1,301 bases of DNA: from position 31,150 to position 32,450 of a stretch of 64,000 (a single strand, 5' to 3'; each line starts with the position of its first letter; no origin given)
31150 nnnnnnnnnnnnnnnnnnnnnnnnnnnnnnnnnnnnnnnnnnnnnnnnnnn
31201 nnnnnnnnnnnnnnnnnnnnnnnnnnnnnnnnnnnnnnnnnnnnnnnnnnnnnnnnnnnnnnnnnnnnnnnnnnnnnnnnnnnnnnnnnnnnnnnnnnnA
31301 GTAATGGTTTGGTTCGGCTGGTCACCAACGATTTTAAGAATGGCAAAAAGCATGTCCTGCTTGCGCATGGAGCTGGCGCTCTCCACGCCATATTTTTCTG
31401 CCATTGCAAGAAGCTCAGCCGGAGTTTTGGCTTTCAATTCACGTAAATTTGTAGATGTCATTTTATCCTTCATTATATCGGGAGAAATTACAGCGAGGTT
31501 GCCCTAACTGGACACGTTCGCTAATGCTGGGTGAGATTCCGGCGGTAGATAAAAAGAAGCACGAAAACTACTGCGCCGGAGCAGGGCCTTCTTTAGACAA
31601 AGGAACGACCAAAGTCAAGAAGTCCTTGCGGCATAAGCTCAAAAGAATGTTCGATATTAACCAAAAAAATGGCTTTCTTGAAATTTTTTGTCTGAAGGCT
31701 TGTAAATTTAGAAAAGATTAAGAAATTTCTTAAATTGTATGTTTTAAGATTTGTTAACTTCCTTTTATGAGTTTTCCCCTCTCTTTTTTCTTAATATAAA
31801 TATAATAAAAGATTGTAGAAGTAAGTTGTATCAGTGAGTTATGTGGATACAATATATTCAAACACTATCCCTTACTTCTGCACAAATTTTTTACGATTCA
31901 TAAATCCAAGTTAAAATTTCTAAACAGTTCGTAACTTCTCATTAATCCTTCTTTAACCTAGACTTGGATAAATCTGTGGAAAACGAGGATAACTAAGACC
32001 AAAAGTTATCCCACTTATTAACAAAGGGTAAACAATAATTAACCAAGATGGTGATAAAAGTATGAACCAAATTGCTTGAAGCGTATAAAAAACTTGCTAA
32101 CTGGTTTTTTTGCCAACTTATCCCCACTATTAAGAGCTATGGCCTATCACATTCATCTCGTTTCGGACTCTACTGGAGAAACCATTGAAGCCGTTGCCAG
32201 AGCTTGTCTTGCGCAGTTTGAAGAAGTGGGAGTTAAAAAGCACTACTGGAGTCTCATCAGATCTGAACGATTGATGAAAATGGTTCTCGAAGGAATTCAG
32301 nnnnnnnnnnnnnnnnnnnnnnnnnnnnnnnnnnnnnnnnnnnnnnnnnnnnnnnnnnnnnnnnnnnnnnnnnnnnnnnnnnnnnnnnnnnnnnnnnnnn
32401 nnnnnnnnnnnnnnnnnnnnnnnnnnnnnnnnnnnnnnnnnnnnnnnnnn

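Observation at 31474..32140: Candidate oriC in the rho-DUF299 spacer, with hemE missing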

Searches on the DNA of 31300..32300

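Call 29: search_rna_families(source=window, start=31300, end=32300, threshold=evalue, max_evalue=1)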
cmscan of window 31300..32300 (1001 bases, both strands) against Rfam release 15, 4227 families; matches with E-value up to 1: 0.
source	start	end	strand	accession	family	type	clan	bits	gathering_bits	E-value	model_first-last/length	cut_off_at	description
